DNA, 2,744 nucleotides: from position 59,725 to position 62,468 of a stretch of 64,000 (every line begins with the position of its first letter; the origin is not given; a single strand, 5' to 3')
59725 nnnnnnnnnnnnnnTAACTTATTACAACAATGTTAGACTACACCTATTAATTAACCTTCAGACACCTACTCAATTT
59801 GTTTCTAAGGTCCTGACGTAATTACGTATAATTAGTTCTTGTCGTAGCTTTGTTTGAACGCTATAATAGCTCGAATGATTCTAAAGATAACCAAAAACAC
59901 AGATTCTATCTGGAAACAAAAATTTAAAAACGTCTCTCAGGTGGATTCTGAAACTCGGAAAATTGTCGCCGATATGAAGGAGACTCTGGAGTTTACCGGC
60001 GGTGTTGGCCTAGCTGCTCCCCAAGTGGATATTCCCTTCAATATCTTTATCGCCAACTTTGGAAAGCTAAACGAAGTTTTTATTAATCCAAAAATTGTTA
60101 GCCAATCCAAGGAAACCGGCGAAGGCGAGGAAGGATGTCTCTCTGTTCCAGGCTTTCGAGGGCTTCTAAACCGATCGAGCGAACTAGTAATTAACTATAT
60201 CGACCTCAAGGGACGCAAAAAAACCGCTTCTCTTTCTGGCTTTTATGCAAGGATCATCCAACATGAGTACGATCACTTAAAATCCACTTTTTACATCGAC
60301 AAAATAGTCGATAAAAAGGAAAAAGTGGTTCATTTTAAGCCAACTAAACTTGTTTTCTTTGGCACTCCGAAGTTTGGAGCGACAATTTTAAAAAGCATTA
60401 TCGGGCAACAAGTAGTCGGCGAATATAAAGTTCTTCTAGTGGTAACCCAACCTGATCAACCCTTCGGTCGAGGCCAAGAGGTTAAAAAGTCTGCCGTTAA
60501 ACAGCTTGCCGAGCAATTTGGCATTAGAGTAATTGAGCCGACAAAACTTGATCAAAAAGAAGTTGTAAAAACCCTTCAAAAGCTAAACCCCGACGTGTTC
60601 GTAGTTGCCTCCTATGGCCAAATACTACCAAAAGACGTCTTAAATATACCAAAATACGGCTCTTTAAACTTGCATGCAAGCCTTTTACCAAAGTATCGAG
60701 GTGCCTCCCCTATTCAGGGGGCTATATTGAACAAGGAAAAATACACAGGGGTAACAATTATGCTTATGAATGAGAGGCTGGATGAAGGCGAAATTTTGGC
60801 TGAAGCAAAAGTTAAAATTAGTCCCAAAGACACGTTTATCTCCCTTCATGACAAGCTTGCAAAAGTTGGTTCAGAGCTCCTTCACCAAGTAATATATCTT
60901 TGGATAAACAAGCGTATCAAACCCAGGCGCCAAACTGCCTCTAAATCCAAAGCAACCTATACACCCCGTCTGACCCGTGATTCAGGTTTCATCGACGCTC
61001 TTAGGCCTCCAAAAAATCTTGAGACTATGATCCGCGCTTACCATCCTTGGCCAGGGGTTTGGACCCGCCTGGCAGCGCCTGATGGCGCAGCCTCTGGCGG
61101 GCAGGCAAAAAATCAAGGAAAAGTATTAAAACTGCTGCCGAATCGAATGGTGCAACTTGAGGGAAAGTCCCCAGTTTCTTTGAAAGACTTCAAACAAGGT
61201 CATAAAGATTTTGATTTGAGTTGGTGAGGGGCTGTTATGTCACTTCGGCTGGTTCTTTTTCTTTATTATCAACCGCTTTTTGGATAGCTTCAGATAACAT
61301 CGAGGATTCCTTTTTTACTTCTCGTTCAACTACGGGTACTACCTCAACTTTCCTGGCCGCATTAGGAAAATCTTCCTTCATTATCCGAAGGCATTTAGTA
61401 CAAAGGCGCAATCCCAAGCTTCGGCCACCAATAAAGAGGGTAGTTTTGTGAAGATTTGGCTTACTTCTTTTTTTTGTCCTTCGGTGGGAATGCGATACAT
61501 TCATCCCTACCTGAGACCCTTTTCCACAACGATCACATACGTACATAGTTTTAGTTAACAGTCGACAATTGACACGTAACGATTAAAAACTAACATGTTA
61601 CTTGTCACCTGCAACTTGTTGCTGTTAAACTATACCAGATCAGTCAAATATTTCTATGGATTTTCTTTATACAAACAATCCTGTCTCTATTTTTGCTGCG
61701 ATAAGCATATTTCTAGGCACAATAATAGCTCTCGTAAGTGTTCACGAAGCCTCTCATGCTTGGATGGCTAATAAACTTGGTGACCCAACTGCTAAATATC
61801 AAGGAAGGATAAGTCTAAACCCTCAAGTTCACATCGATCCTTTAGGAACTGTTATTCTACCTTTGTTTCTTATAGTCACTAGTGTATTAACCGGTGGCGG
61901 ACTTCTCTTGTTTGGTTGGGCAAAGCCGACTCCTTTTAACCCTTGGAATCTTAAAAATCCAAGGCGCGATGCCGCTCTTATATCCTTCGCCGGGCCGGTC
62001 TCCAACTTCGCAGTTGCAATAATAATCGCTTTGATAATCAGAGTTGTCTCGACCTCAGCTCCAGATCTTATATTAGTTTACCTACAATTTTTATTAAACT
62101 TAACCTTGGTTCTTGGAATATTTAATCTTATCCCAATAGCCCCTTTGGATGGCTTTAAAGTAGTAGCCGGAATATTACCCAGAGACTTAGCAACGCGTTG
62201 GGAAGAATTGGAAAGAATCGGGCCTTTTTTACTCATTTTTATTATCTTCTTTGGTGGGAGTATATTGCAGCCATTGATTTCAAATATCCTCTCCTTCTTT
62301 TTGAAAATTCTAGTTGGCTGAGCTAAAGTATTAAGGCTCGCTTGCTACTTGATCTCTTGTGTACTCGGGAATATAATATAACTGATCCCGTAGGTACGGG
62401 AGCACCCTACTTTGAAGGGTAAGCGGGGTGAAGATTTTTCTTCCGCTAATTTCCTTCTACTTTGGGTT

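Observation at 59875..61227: In-frame fusion of peptide deformylase and Met-tRNA formyltransferase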

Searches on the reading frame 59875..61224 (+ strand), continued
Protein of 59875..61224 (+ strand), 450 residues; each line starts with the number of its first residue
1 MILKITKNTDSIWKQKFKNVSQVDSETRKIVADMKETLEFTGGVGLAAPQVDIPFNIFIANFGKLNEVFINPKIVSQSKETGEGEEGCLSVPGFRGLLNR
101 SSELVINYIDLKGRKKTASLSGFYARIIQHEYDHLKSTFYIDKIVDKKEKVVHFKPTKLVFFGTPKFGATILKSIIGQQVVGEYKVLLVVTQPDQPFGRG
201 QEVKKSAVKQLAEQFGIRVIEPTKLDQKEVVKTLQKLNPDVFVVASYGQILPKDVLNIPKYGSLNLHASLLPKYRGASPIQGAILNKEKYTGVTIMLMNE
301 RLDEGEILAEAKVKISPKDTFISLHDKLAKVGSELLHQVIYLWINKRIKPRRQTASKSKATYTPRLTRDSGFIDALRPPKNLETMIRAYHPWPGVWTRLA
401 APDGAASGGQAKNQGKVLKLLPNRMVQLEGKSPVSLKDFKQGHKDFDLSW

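Call 66: find_homologous_proteins(query=A2, max_evalue=1e-20)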
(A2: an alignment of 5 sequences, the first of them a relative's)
Query A2 (5 sequences) (466 aa, profile of the alignment): 7557 proteins with E <= 1e-20 among 8000 candidates; the best 120 are listed.
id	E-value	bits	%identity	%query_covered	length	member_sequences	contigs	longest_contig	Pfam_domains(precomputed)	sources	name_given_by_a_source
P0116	6.4e-240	815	44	97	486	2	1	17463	PF01327.27,PF00551.25,PF02911.24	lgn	-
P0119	3.9e-222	756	37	97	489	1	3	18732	PF01327.27,PF00551.25,PF02911.24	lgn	-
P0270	9.1e-216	735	100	99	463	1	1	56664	PF01327.27,PF00551.25,PF02911.24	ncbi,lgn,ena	-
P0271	2.0e-199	681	45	97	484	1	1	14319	PF01327.27,PF00551.25,PF02911.24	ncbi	-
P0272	2.8e-194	664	76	99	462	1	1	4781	PF01327.27,PF00551.25,PF02911.24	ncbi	-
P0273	8.0e-189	646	45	96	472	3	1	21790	PF01327.27,PF00551.25,PF02911.24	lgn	-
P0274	9.2e-187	640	46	95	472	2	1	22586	PF01327.27,PF00551.25,PF02911.24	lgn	-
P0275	1.1e-185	636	41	97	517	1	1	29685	PF01327.27,PF00551.25,PF02911.24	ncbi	-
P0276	2.6e-175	602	52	98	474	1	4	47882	PF01327.27,PF00551.25,PF02911.24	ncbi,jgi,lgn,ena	-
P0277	6.5e-174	597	48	96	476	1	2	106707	PF01327.27,PF00551.25,PF02911.24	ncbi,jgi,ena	-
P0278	8.3e-171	587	48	98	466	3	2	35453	PF01327.27,PF00551.25,PF02911.24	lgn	-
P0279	3.5e-169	582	47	99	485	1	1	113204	PF01327.27,PF00551.25,PF02911.24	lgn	-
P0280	4.4e-169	581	45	98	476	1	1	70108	PF01327.27,PF00551.25,PF02911.24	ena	-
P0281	4.6e-169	581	48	98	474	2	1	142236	PF01327.27,PF00551.25,PF02911.24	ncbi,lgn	ncbi:MAG: methionyl-tRNA formyltransferase [Ignavibacteriales bacterium]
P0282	2.4e-168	579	48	97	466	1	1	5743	PF01327.27,PF00551.25,PF02911.24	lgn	-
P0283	4.6e-168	578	49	98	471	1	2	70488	PF01327.27,PF00551.25,PF02911.24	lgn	-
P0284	9.3e-168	577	46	99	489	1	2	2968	PF01327.27,PF00551.25,PF02911.24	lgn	-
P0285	1.3e-167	576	44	96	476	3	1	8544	PF01327.27,PF00551.25,PF02911.24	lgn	-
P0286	5.5e-167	574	57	98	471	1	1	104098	PF01327.27,PF00551.25,PF02911.24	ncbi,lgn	ncbi:MAG: methionyl-tRNA formyltransferase [Bacillota bacterium]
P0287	1.3e-166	573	45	98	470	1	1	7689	PF01327.27,PF00551.25,PF02911.24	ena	-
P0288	4.2e-166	571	46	98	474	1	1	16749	PF01327.27,PF00551.25,PF02911.24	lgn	-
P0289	6.9e-166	571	44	98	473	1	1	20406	PF01327.27,PF00551.25,PF02911.24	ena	-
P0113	1.4e-165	570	43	98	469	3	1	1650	PF01327.27,PF00551.25,PF02911.24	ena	-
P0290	2.1e-165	569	45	99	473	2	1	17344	PF01327.27,PF00551.25,PF02911.24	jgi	-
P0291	3.7e-165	568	47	98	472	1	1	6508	PF01327.27,PF00551.25,PF02911.24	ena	-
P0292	8.5e-165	567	42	96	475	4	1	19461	PF01327.27,PF00551.25,PF02911.24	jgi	jgi:methionyl-tRNA formyltransferase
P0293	1.3e-164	567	46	99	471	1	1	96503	PF01327.27,PF00551.25,PF02911.24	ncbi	ncbi:MAG: methionyl-tRNA formyltransferase [Bacillota bacterium]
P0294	1.9e-164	566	49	98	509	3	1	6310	PF01327.27,PF00551.25,PF02911.24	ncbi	ncbi:MAG TPA: methionyl-tRNA formyltransferase [Thermaerobacter sp.]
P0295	2.9e-164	565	45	98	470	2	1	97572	PF01327.27,PF00551.25,PF02911.24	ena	-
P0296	3.0e-163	562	46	97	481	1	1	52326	PF01327.27,PF00551.25,PF02911.24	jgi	-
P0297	4.0e-163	562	42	98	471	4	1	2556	PF01327.27,PF00551.25,PF02911.24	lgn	-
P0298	8.0e-163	561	43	97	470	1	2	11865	PF01327.27,PF00551.25,PF02911.24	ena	-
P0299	1.5e-162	560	55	98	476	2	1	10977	PF01327.27,PF00551.25,PF02911.24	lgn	-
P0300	2.1e-162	559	45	98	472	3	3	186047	PF01327.27,PF00551.25,PF02911.24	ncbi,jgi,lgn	-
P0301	2.5e-162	559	48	98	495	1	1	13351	PF01327.27,PF00551.25,PF02911.24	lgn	-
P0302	2.2e-161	556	48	97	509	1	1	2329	PF01327.27,PF00551.25,PF02911.24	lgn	-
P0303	3.3e-161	555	48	96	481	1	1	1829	PF01327.27,PF00551.25,PF02911.24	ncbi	ncbi:MAG TPA: methionyl-tRNA formyltransferase, partial [Thermaerobacter sp.]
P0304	2.6e-160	552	44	99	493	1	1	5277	PF01327.27,PF00551.25,PF02911.24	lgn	-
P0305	2.7e-160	552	56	98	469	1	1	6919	PF01327.27,PF00551.25,PF02911.24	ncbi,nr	ncbi:MAG TPA: methionyl-tRNA formyltransferase [Clostridiales bacterium UBA8153]|nr:methionyl-tRNA f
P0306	5.0e-160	551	55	99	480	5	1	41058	PF01327.27,PF00551.25,PF02911.24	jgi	jgi:methionyl-tRNA formyltransferase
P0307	1.5e-159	550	43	98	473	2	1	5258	PF01327.27,PF00551.25,PF02911.24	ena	-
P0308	7.0e-159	548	45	98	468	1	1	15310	PF01327.27,PF00551.25,PF02911.24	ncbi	-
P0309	3.4e-158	545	50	97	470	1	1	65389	PF01327.27,PF00551.25,PF02911.24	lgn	-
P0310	7.0e-158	544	43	98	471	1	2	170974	PF01327.27,PF00551.25,PF02911.24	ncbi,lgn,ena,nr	ncbi:MAG TPA: methionyl-tRNA formyltransferase [Firmicutes bacterium]|nr:methionyl-tRNA formyltransf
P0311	2.1e-157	543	52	85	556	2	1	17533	PF01327.27,PF00551.25,PF02911.24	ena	-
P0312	4.0e-157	542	50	97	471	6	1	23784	PF01327.27,PF00551.25,PF02911.24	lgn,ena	-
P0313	2.5e-156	539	42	98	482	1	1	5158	PF01327.27,PF00551.25,PF02911.24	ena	-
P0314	2.8e-156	539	49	98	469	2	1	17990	PF01327.27,PF00551.25,PF02911.24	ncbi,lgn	ncbi:MAG: methionyl-tRNA formyltransferase [Chloroflexota bacterium]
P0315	2.8e-155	536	50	98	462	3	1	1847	PF01327.27,PF00551.25,PF02911.24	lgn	-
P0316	7.2e-154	531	43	98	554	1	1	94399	PF01327.27,PF00551.25,PF02911.24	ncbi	-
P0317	3.3e-153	529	47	98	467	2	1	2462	PF01327.27,PF00551.25,PF02911.24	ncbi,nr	ncbi:MAG: methionyl-tRNA formyltransferase [Clostridia bacterium]|nr:methionyl-tRNA formyltransferas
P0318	1.1e-150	521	43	98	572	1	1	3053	PF01327.27,PF00551.25,PF02911.24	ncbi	-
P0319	3.6e-148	512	44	95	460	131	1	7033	PF01327.27,PF00551.25,PF02911.24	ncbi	ncbi:MAG: methionyl-tRNA formyltransferase [Exiguobacterium acetylicum]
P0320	2.9e-147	509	45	97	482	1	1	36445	PF01327.27,PF00551.25,PF02911.24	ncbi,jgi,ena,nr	ncbi:MAG TPA: methionyl-tRNA formyltransferase [Clostridiales bacterium]|nr:methionyl-tRNA formyltra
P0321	9.5e-147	508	44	98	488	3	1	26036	PF01327.27,PF00551.25,PF02911.24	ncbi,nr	ncbi:MAG: methionyl-tRNA formyltransferase [Actinomycetia bacterium]|nr:methionyl-tRNA formyltransfe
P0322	1.8e-146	507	44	95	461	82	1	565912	PF01327.27,PF00551.25,PF02911.24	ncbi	-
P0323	9.9e-145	501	44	98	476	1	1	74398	PF01327.27,PF00551.25,PF02911.24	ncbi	ncbi:MAG: methionyl-tRNA formyltransferase [Bacillota bacterium]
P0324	2.4e-144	500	41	94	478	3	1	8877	PF01327.27,PF00551.25,PF02911.24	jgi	-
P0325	1.1e-143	497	44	97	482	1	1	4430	PF01327.27,PF00551.25,PF02911.24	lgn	-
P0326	1.6e-143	497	44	98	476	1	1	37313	PF01327.27,PF00551.25,PF02911.24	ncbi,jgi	-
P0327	3.9e-143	496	39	98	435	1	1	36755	PF01327.27,PF00551.25,PF02911.24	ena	-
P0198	1.2e-142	494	44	96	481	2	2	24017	PF01327.27,PF00551.25,PF02911.24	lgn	-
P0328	6.9e-142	492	44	98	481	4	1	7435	PF01327.27,PF00551.25,PF02911.24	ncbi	-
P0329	9.8e-142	491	40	97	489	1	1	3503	PF01327.27,PF00551.25,PF02911.24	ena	-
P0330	4.9e-138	479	41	90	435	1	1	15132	PF01327.27,PF00551.25,PF02911.24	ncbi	-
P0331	3.4e-137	476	-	-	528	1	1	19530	PF01327.27,PF00551.25,PF02911.24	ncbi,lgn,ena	-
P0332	8.3e-133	462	41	98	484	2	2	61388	PF01327.27,PF00551.25,PF02911.24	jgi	-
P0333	2.4e-132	460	46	72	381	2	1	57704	PF01327.27,PF00551.25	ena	-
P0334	3.3e-128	446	43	78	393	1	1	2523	PF01327.27,PF00551.25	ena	-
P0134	2.8e-125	437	44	82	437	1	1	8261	PF01327.27,PF00551.25,PF02911.24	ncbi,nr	ncbi:MAG: methionyl-tRNA formyltransferase, partial [Bacillota bacterium]|nr:methionyl-tRNA formyltr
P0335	6.1e-122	426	37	95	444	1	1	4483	PF01327.27,PF00551.25,PF02911.24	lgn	-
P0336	3.9e-119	417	46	66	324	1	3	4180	PF00551.25,PF02911.24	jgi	jgi:methionyl-tRNA formyltransferase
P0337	4.0e-118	413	51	62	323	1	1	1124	PF01327.27,PF00551.25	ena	-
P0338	1.0e-117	412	35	98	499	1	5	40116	PF01327.27,PF00551.25,PF02911.24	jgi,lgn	jgi:methionyl-tRNA formyltransferase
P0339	3.3e-117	410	47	66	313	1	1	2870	PF00551.25,PF02911.24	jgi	jgi:methionyl-tRNA formyltransferase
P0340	7.7e-117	409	41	79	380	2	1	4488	PF01327.27,PF00551.25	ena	-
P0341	2.5e-116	407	42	64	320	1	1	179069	PF00551.25,PF02911.24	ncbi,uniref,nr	ncbi:methionyl-tRNA formyltransferase [Evansella sp. AB-P1]|uniref:methionyl-tRNA formyltransferase 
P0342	3.1e-116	407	47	66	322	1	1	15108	PF00551.25,PF02911.24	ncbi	-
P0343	3.8e-116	407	47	65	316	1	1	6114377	PF00551.25,PF02911.24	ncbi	ncbi:methionyl-tRNA formyltransferase [Paenibacillus tarimensis]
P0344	5.5e-116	406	47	66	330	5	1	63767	PF00551.25,PF02911.24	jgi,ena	-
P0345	5.6e-116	406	46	66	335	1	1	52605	PF00551.25,PF02911.24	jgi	-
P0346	7.8e-116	406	46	66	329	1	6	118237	PF00551.25,PF02911.24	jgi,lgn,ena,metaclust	metaclust:\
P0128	1.2e-115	405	35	95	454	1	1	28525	PF01327.27,PF00551.25,PF02911.24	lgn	-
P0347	1.5e-115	405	48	66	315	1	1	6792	PF00551.25,PF02911.24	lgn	-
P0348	1.5e-115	405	44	64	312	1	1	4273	PF00551.25,PF02911.24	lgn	-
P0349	1.6e-115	405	46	64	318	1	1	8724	PF00551.25,PF02911.24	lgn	-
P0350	1.8e-115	404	49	66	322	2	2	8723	PF00551.25,PF02911.24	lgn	-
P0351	2.3e-115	404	47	65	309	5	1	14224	PF00551.25,PF02911.24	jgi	-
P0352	4.7e-115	403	48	66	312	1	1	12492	PF00551.25,PF02911.24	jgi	-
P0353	4.7e-115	403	47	66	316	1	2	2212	PF00551.25,PF02911.24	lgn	-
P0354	8.1e-115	402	43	64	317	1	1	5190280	PF00551.25,PF02911.24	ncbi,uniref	ncbi:methionyl-tRNA formyltransferase [Salipaludibacillus sp. HK11]|uniref:methionyl-tRNA formyltran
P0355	1.5e-114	401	49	66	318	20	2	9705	PF00551.25,PF02911.24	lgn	-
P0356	3.1e-114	400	47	66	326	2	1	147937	PF00551.25,PF02911.24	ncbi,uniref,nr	ncbi:methionyl-tRNA formyltransferase [Paenibacillus sp.]|uniref:methionyl-tRNA formyltransferase n=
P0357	3.8e-114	400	46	66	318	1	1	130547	PF00551.25,PF02911.24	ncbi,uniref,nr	ncbi:methionyl-tRNA formyltransferase [Paenibacillus sp. NEAU-GSW1]|uniref:methionyl-tRNA formyltran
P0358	3.9e-114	400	47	66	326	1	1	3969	PF00551.25,PF02911.24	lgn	-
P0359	4.3e-114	400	44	65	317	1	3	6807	PF00551.25,PF02911.24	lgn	-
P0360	4.9e-114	400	46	66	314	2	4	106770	PF00551.25,PF02911.24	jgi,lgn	jgi:methionyl-tRNA formyltransferase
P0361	6.6e-114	399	46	66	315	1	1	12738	PF00551.25,PF02911.24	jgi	jgi:methionyl-tRNA formyltransferase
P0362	6.6e-114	399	44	65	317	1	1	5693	PF00551.25,PF02911.24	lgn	-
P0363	6.6e-114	399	43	64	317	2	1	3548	PF00551.25,PF02911.24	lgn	-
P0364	7.2e-114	399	46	66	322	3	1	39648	PF00551.25,PF02911.24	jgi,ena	-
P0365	8.4e-114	399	46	65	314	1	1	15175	PF00551.25,PF02911.24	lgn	-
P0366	9.1e-114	399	46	66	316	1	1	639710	PF00551.25,PF02911.24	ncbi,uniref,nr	ncbi:methionyl-tRNA formyltransferase [Paenibacillus ginsengarvi]|uniref:Methionyl-tRNA formyltransf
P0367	9.2e-114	399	48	65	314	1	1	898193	PF00551.25,PF02911.24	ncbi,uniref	ncbi:methionyl-tRNA formyltransferase [Paenibacillus gansuensis]|uniref:Methionyl-tRNA formyltransfe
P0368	1.1e-113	399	45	66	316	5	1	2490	PF00551.25,PF02911.24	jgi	jgi:methionyl-tRNA formyltransferase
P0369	1.1e-113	399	42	64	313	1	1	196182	PF00551.25,PF02911.24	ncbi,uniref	ncbi:methionyl-tRNA formyltransferase [Evansella sp. AB-rgal1]|uniref:methionyl-tRNA formyltransfera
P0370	1.2e-113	398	45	64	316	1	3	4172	PF00551.25,PF02911.24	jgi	jgi:methionyl-tRNA formyltransferase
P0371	1.4e-113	398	44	64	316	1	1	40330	PF00551.25,PF02911.24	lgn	-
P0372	1.6e-113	398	45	64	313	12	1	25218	PF00551.25,PF02911.24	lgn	-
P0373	2.7e-113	397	46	64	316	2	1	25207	PF00551.25,PF02911.24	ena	-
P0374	3.0e-113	397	45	66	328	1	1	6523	PF00551.25,PF02911.24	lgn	-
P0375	3.8e-113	397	44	66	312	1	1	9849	PF00551.25,PF02911.24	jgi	jgi:methionyl-tRNA formyltransferase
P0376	3.9e-113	397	44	66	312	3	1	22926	PF00551.25,PF02911.24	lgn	-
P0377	4.1e-113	397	46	64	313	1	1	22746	PF00551.25,PF02911.24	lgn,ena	-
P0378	4.2e-113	397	47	66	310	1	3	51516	PF00551.25,PF02911.24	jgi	jgi:methionyl-tRNA formyltransferase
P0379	4.3e-113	397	47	65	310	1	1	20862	PF00551.25,PF02911.24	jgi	jgi:methionyl-tRNA formyltransferase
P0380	4.4e-113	397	49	66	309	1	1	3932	PF00551.25,PF02911.24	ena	-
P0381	4.8e-113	396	44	64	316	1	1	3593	PF00551.25,PF02911.24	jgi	jgi:methionyl-tRNA formyltransferase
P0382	5.4e-113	396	47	65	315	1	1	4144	PF00551.25,PF02911.24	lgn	-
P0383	5.7e-113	396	46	66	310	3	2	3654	PF00551.25,PF02911.24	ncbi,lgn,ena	-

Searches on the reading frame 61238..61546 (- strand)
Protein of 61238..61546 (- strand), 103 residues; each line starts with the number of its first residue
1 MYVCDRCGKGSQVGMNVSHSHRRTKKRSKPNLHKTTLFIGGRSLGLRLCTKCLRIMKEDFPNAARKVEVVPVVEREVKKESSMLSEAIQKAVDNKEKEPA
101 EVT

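Call 27: search_protein_families(library=pfam, proteins=[window:61238-61546:-], max_evalue=0.01)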
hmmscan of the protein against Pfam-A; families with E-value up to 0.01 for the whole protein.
window:61238-61546:- (103 aa): 1 family
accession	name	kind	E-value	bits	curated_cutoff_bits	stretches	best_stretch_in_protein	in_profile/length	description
PF00830.24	Ribosomal_L28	-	1.5e-18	66.9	27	1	3-57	2-58/60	Ribosomal L28 family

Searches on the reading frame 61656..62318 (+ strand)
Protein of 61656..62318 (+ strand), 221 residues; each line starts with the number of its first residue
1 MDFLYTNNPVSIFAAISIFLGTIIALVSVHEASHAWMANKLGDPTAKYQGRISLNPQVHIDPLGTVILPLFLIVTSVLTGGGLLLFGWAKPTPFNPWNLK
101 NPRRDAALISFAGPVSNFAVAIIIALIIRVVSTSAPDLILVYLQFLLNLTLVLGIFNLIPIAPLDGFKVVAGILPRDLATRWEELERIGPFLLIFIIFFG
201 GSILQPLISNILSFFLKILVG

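Call 27: search_protein_families(library=pfam, proteins=[window:61656-62318:+], max_evalue=0.01)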
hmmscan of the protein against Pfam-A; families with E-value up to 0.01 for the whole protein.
window:61656-62318:+ (221 aa): 2 families
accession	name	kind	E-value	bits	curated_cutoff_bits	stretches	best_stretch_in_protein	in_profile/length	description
PF02163.28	Peptidase_M50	-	5.3e-14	52.5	27.2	2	19-130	2-102/221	Peptidase family M50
PF09685.15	DUF4870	-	0.005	17.3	25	1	10-87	4-81/107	Domain of unknown function (DUF4870)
